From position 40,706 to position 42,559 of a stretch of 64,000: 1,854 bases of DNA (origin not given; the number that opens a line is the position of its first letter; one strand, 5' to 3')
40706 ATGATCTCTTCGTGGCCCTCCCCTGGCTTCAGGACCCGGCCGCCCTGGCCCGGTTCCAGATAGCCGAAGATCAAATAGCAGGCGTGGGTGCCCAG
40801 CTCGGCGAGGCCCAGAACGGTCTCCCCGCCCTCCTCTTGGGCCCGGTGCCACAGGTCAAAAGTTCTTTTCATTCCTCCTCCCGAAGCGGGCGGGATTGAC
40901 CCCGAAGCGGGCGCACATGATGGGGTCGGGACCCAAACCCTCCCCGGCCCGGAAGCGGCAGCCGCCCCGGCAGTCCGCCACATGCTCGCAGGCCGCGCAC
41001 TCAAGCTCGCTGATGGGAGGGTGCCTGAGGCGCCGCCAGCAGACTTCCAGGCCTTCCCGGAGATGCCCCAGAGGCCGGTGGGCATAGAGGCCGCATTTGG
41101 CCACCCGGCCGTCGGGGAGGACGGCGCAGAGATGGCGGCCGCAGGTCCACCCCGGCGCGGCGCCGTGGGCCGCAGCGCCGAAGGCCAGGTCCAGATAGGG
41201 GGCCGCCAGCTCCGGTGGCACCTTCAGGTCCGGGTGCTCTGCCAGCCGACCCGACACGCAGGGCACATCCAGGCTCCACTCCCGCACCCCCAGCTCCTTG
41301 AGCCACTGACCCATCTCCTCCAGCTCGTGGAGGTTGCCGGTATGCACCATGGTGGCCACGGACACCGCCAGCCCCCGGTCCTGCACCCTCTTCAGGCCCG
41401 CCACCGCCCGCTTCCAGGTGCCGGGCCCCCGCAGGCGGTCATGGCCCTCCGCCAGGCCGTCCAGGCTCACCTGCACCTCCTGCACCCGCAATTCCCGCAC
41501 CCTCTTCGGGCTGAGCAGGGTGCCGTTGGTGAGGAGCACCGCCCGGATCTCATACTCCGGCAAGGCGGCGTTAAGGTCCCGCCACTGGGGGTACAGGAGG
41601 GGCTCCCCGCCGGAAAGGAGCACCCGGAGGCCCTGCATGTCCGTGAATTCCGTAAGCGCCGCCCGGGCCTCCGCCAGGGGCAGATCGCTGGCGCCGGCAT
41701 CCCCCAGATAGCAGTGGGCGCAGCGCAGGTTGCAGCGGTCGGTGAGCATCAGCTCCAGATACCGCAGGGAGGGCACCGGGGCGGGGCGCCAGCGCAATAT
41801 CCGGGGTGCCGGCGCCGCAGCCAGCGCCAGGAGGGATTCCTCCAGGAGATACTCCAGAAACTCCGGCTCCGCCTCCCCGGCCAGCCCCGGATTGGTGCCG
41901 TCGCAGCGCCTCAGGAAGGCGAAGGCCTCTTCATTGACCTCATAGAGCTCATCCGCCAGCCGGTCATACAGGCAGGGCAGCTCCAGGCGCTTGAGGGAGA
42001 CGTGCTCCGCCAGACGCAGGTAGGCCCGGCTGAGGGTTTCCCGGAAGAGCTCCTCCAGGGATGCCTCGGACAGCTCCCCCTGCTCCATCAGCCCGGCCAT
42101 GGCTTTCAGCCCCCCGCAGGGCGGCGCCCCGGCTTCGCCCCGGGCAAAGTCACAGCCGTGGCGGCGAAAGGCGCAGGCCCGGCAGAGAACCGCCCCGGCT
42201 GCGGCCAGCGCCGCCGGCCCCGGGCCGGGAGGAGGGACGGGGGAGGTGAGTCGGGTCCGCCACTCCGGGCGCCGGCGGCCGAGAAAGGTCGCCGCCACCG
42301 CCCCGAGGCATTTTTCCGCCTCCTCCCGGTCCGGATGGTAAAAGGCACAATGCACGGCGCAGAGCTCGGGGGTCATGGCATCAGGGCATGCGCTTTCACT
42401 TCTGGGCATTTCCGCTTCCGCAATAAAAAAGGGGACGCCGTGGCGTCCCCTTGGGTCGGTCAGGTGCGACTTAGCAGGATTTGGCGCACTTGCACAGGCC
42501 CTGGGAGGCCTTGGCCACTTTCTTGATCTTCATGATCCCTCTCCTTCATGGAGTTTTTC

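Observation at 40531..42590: Candidate undescribed RiPP/cofactor locus: autonomous 20-codon Cys-rich ORF, terminator, radical SAM/SPASM maturase and cupin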

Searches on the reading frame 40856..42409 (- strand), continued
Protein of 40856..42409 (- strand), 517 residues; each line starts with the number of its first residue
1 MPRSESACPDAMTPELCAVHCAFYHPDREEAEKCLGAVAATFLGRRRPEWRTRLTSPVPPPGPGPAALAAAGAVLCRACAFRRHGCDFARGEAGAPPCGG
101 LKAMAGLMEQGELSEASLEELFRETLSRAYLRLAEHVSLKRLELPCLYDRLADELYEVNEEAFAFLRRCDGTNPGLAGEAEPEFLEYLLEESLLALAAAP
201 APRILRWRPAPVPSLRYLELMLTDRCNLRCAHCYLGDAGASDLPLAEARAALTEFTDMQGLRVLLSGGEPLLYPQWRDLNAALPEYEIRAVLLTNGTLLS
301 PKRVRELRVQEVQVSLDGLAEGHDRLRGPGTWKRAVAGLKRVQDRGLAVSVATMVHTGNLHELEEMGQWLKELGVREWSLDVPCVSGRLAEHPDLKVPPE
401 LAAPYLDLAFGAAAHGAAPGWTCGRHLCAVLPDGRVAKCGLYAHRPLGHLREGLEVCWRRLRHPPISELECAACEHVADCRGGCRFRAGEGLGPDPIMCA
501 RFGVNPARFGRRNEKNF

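Call 35: search_solved_structures(query=window:40856-42409:-, max_evalue=0.001)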
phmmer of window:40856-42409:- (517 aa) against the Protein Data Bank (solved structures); distinct sequences matched with E-value up to 0.001: 11.
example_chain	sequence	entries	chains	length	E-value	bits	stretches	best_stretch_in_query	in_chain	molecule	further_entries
7vob_C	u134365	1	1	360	2.3e-11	46.3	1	216-395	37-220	Cytosylglucuronate decarboxylase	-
7voc_C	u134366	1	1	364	2.4e-11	46.2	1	216-395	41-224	Cytosylglucuronate decarboxylase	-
6c8v_A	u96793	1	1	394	2.9e-09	39.3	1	209-374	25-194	Coenzyme PQQ synthesis protein E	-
6efn_A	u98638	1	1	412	1.5e-08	36.9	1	219-368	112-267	Sporulation killing factor maturation protein SkfB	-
8ai6_A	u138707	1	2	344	1.1e-05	27.5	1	219-375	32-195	Putative peptide biosynthesis protein YydG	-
8ai1_A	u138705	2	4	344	1.1e-05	27.5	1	219-375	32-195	Putative peptide biosynthesis protein YydG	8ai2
8ai3_A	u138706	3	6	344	1.1e-05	27.5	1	219-375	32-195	Putative peptide biosynthesis protein YydG | Radical SAM core domain-containing protein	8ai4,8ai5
7n7h_A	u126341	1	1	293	0.00022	23.2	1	222-380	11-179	VIPERIN-LIKE ENZYME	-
5wgg_A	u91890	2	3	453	0.00029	22.8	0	218-327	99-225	Radical SAM domain protein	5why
5vsl_A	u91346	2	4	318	0.0009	21.2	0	222-380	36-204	Radical S-adenosyl methionine domain-containing protein 2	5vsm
6q2p_A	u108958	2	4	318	0.00092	21.1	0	222-380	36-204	Radical S-adenosyl methionine domain-containing protein 2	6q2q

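Call 48: predict_structure(alignment_id=A2)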
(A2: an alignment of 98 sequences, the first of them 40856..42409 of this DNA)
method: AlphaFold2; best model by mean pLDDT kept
length: 517 residues; sequences in the alignment: 98
mean_pLDDT: 94.2   pTM: 0.92
mean pLDDT of the five models: 94.2, 93.7, 93.7, 93.6, 93.3
residues with pLDDT >= 90: 470; 70-90: 25; 50-70: 14; < 50: 8
segments of 3 or more residues with pLDDT < 50: 1-7
pLDDT, mean of each block of 10 residues (from residue 1): 48 88 90 95 96 88 95 97 92 95 97 98 98 98 98 97 98 97 98 97 96 98 97 92 98 98 98 98 97 98 98 98 98 98 97 98 98 97 94 97 96 72 95 97 97 98 97 96 93 95 92 54
secondary structure, 60 per line:
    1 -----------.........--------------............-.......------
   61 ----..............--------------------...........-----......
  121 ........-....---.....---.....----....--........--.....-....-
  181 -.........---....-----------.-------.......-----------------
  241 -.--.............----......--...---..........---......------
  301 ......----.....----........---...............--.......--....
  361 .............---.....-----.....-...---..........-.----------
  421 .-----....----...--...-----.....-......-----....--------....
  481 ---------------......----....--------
elements in order: H12-20 H35-46 H48-54 H65-78 H99-109 H115-128 E130-133 E137-141 E145-149 E154-157 H160-167 E170-174 H176-179 H182-190 E194-197 E217-223 H245-257 E262-267 H276-285 E289-294 H301-306 E311-315 H320-327 H331-345 E348-354 H357-373 E377-381 H387-391 H399-408 E427-430 E435-437 H454-459 H477-480 H496-501 H506-509

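Call 50: fold_search(model_id=the predicted structure, library=pdb)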
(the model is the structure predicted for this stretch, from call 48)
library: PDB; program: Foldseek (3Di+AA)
matches with E <= 10: 1528; with E <= 0.001: 112
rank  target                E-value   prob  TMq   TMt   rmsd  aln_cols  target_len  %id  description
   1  6efn                  5.1e-15  1.00  0.45  0.59   7.0       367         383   18  Structure of a RiPP maturase, SkfB (released 2018-10-24)
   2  5v1s_A                3.0e-12  1.00  0.51  0.61   6.4       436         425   16  Crystal structure of Streptococcus suis SuiB bound to S-adenosylmethionine (released 2017-08-30)
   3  7vob                  5.5e-12  1.00  0.37  0.57   4.3       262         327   21  The crystal structure of a Radical SAM Enzyme BlsE involved in the Biosynthesis of Blasticidin S (released 2022-05-04)
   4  5v1t_A                5.5e-12  1.00  0.53  0.61   6.4       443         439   14  Crystal structure of Streptococcus suis SuiB bound to precursor peptide SuiA (released 2017-08-30)
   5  5why_B                9.6e-12  1.00  0.43  0.51  15.7       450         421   17  Structural Insights into Thioether Bond Formation in the Biosynthesis of Sactipeptides (released 2017-07-26)
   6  5v1q_A                1.6e-11  1.00  0.48  0.57   8.5       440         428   16  Crystal structure of Streptococcus suis SuiB (released 2017-08-30)
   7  5v1s_B                3.9e-11  1.00  0.51  0.60   6.7       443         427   15  Crystal structure of Streptococcus suis SuiB bound to S-adenosylmethionine (released 2017-08-30)
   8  2fb2_B                5.1e-11  1.00  0.37  0.56   6.8       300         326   20  Structure of the MoaA Arg17/266/268/Ala triple mutant (released 2006-05-09)
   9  4k36_A                1.1e-10  1.00  0.46  0.61   4.1       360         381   17  His6 tagged anSMEcpe with bound AdoMet (released 2013-05-08)
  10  4k37_A                1.7e-10  1.00  0.46  0.63   3.9       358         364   17  Native anSMEcpe with bound AdoMet (released 2013-05-08)
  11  2fb2_A                1.8e-10  1.00  0.37  0.56   5.9       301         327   20  Structure of the MoaA Arg17/266/268/Ala triple mutant (released 2006-05-09)
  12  5v1q_B                1.8e-10  1.00  0.52  0.60   7.0       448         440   16  Crystal structure of Streptococcus suis SuiB (released 2017-08-30)
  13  5vsl_A                2.0e-10  1.00  0.38  0.70   4.5       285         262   18  Crystal structure of viperin with bound [4Fe-4S] cluster and S-adenosylhomocysteine (SAH) (released 2017-06-14)
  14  4k38_A                2.0e-10  1.00  0.45  0.61   4.6       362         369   16  Native anSMEcpe with bound AdoMet and Kp18Cys peptide (released 2013-05-08)
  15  4k39_A                2.0e-10  1.00  0.44  0.61   4.8       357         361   16  Native anSMEcpe with bound AdoMet and Cp18Cys peptide (released 2013-05-08)
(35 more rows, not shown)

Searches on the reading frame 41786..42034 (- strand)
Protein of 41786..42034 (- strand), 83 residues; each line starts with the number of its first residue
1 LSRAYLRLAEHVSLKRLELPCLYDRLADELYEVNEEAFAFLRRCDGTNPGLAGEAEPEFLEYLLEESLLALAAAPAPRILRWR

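Call 53: search_protein_families(library=pfam, alignment_id=A3, max_evalue=10)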
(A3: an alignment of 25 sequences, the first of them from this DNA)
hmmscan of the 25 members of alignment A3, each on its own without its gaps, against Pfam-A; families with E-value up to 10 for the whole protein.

A. member 1, seq(83 aa): 0 families

B. families by the number of members that match (of 25 scanned): 11 families
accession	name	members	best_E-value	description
PF13099.11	DUF3944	2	0.52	Domain of unknown function (DUF3944)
PF13059.11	DUF3922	1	0.06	Protein of unknown function (DUF3992)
PF09485.15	CRISPR_Cse2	1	0.069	CRISPR-associated protein Cse2 (CRISPR_cse2)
PF22346.2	CARDS_D3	1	0.12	ADP-ribosylating toxin CARDS, C-terminal beta-trefoil domain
PF11455.13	MazE-like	1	0.17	Antitoxin MazE-like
PF15844.10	TMCCDC2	1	0.18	Transmembrane and coiled-coil domain-containing protein 2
PF18221.6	MU2_FHA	1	0.2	Mutator 2 Fork head associated domain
PF19372.4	DUF5947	1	0.23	Family of unknown function (DUF5947)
PF05402.18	PqqD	1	0.25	Coenzyme PQQ synthesis protein D (PqqD)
PF11107.14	FANCF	1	0.25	Fanconi anemia group F protein (FANCF)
PF21730.2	Vma22_CCDC115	1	0.29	Vma22/CCDC115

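Call 54: search_solved_structures(query=A3, max_evalue=10)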
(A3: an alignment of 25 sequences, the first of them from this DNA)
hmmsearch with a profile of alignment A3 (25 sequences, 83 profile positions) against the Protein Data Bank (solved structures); distinct sequences matched with E-value up to 10: 5.
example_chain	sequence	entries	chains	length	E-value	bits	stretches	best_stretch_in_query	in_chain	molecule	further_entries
12bm_g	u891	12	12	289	0.35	13.7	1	33-80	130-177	Thioredoxin-like protein 1 | TXNL1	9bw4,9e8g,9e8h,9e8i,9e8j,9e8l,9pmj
9e8o_u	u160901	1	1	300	0.35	13.7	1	33-80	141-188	Thioredoxin-like protein 1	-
1wwy_A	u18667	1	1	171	0.82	12.5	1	33-80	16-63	Thioredoxin-like protein 1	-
7sba_I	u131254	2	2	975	0.99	12.2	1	12-79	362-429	Cas10d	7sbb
2lmi_A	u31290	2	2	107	1.2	12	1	12-44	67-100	G-rich sequence factor 1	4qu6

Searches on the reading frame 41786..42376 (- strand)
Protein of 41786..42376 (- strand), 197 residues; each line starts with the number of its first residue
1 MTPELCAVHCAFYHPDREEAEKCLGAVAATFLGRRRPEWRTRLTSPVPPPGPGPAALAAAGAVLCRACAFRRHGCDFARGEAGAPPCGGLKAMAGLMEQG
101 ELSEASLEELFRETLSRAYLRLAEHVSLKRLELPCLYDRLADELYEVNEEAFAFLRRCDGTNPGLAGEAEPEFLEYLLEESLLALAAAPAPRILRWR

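Call 61: predict_structure(alignment_id=A4)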
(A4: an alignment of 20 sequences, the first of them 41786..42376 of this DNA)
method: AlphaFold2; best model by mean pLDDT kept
length: 197 residues; sequences in the alignment: 20
mean_pLDDT: 93.6   pTM: 0.88
mean pLDDT of the five models: 93.6, 93.1, 92.2, 92.0, 91.3
residues with pLDDT >= 90: 166; 70-90: 29; 50-70: 2; < 50: 0
segments of 3 or more residues with pLDDT < 50: none
pLDDT, mean of each block of 10 residues (from residue 1): 86 87 95 93 86 96 96 91 94 96 97 97 95 95 97 97 97 97 96 77
secondary structure, 60 per line:
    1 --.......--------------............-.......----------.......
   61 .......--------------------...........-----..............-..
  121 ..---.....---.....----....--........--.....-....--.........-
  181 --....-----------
elements in order: H3-9 H24-35 H37-43 H54-67 H88-98 H104-117 E119-122 E126-130 E134-138 E143-146 H149-156 E159-163 H165-168 H171-179 E183-186

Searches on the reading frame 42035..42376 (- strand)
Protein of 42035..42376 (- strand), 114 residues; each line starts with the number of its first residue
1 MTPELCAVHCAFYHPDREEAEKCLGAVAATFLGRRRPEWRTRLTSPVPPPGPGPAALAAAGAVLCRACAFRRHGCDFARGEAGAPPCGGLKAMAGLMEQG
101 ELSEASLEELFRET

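Call 67: search_protein_families(library=pfam, proteins=[window:42035-42376:-], max_evalue=0.1)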
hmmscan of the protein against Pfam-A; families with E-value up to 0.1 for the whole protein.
window:42035-42376:- (114 aa): 0 families

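Call 68: search_protein_representatives(protein=window:42035-42376:-)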
Query: 114 residues. Proteins with E-value up to 0.001 (for the whole library): 79; up to 1e-10: 5; up to 1e-30: 0. The best 79 are listed.
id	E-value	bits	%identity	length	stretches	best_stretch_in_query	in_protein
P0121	2.0e-12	63.2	37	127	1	2-104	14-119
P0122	2.0e-12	63.2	41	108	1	3-104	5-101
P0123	3.5e-11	59.2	42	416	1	5-105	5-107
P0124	7.5e-11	58.1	37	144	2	54-104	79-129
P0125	7.8e-11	58.1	33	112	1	3-109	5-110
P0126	5.3e-10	55.4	42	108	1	4-102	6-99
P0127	2.6e-09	53.2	34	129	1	3-104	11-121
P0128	3.5e-09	52.8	35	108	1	3-106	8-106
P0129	4.6e-09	52.4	36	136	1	4-107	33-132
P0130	5.0e-09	52.2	38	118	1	4-106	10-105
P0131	6.3e-09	51.9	37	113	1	4-105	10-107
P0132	6.5e-09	51.9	37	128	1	4-102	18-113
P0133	8.1e-09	51.6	33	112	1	3-101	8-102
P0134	9.7e-09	51.3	34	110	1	2-107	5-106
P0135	1.1e-08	51.1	45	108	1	4-98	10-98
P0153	4.8e-06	42.6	27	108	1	5-106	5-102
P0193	7.6e-04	35.5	32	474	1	3-99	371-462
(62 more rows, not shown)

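Call 69: find_encoding_contigs(protein=P0122, flank=4000, max_places=3)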
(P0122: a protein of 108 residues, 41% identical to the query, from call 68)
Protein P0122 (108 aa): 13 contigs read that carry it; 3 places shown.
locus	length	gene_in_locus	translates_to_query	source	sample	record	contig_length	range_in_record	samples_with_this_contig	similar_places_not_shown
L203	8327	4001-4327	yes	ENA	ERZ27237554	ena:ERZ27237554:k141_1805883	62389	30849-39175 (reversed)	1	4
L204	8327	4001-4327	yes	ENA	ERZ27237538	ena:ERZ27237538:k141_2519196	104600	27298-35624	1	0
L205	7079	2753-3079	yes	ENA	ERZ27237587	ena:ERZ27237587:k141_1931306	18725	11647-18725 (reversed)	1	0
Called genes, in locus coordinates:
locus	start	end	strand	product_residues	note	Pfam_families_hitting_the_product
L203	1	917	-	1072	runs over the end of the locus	PF01841:Transglut_core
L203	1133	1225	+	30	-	-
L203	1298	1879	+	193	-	PF02777:Sod_Fe_C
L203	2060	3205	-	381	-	PF04055:Radical_SAM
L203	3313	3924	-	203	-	PF02643:DUF192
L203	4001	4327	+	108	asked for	-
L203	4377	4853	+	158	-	PF02915:Rubrerythrin (weak)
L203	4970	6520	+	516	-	PF00672:HAMP (faint), PF00512:HisKA, PF02518:HATPase_c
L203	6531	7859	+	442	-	PF00072:Response_reg, PF00158:Sigma54_activat, PF14532:Sigma54_activ_2, PF00004:AAA, PF07724:AAA_2, PF07728:AAA_5, PF25601:AAA_lid_14, PF02954:HTH_8, +2 more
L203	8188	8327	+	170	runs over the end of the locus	-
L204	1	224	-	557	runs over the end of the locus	PF00732:GMC_oxred_N, PF00890:FAD_binding_2 (faint), PF01266:DAO (weak), PF13450:NAD_binding_8 (weak), PF05199:GMC_oxred_C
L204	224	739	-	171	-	PF13618:Gluconate_2-dh3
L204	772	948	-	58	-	-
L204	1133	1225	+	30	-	-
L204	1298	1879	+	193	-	PF02777:Sod_Fe_C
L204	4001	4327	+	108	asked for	-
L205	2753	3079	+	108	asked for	-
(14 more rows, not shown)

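Call 84: search_protein_families(library=ncbifam, proteins=[P0122, P0125, P0128, P0153, P0193, window:42035-42376:-], max_evalue=1)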
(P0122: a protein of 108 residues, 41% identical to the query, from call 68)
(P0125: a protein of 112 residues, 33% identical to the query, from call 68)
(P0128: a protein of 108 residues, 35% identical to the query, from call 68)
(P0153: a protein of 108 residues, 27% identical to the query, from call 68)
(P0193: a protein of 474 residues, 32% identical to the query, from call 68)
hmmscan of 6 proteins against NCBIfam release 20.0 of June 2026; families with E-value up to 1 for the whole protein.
P0122 (108 aa): 0 families

P0125 (112 aa): 1 family
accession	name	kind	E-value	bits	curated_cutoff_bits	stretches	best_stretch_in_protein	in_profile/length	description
NF002562.0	PRK02166.1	equivalog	0.17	11.6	202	1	38-74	8-44/184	hypothetical protein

P0128 (108 aa): 0 families

P0153 (108 aa): 0 families

P0193 (474 aa): 119 families (the best 25 are shown)
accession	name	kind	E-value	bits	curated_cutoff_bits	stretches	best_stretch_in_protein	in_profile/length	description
NF007135.0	PRK09581.1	equivalog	2.6e-30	105.6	474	1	5-178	3-175/457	PleD family two-component system response regulator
TIGR02154.1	PhoB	equivalog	1.2e-26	93.4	296.2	1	5-129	3-126/226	phosphate regulon transcriptional regulator PhoB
NF040534.1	resp_reg_YycF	equivalog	1.5e-25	89.8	340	1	6-176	2-161/231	response regulator YycF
NF045944.1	ResRegRpaBCyano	equivalog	2.8e-24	85.8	330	1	8-138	1-127/229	response regulator transcription factor RpaB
NF008296.0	PRK11083.1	equivalog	4.4e-24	85.1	273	1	4-136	3-130/228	two-component system response regulator CreB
NF040689.1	MtrAB_MtrA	equivalog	8.7e-24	84.1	300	1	7-129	1-119/219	MtrAB system response regulator MtrA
NF045991.1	RespRegCtrARhodob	equivalog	3.6e-22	79.2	350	1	6-126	2-119/224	response regulator transcription factor CtrA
NF053854.1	RespRegPhoBBctds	equivalog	4.1e-22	78.6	270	1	7-153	1-145/225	two-component system response regulator PhoB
NF007982.1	PRK10710.1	equivalog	5.9e-21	75.1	380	1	3-144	6-143/235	envelope stress response regulator BaeR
NF012227.0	AdeR_RR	equivalog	2.7e-20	72.8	340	1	5-149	12-152/239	efflux system response regulator transcription factor AdeR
NF007005.1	PRK09468.1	equivalog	6.4e-20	71.6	331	1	4-156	3-152/237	osmolarity response regulator transcription factor OmpR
NF033117.2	vanR_ACDEGLN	exception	1.5e-19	70.5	350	1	7-127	1-117/226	VanR-ABDEGLN family response regulator transcription factor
NF041733.1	resp_reg_CseB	equivalog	4.5e-19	68.7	350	1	6-161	2-150/228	two-component system response regulator CseB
NF008199.0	PRK10955.1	equivalog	5.4e-19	69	341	1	6-129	3-121/232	envelope stress response regulator transcription factor CpxR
NF007546.0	PRK10161.1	equivalog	2.1e-18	66.7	471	1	5-125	3-122/229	phosphate response regulator transcription factor PhoB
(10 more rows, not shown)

window:42035-42376:- (114 aa): 0 families

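Call 85: search_protein_families(library=pfam, proteins=[P0122, P0125, P0128, P0153, P0193], max_evalue=1)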
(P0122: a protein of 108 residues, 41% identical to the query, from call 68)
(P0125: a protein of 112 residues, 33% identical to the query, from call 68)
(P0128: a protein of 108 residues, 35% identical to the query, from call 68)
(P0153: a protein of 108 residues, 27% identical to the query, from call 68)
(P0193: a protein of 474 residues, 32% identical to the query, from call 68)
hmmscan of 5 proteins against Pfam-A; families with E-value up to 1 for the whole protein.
P0122 (108 aa): 0 families

P0125 (112 aa): 0 families

P0128 (108 aa): 0 families

P0153 (108 aa): 2 families
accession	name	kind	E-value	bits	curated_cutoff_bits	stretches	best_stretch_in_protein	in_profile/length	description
PF04541.19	Herpes_U34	-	0.025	14.3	26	1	36-68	111-143/175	Herpesvirus virion protein U34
PF01355.22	HIPIP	-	0.35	11.6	22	1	50-73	20-43/66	High potential iron-sulfur protein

P0193 (474 aa): 7 families
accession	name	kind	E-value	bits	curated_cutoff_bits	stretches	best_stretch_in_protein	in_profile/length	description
PF00072.30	Response_reg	-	2.2e-23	83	30.2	1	7-120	1-111/111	Response regulator receiver domain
PF13426.13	PAS_9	-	3.5e-08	34.1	27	1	190-290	2-103/103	PAS domain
PF13188.13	PAS_8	-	1.6e-05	25.1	21.8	1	187-224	9-42/65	PAS domain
PF07730.19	HisKA_3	-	2e-05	25.5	24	1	319-361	1-39/68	Histidine kinase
PF08448.16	PAS_4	-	0.0032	18.1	23.1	1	187-218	3-34/110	PAS fold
PF00989.32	PAS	-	0.013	16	22.6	1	185-277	7-102/113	PAS fold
PF08447.18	PAS_3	-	0.21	12.3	25.6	1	202-281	2-85/89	PAS fold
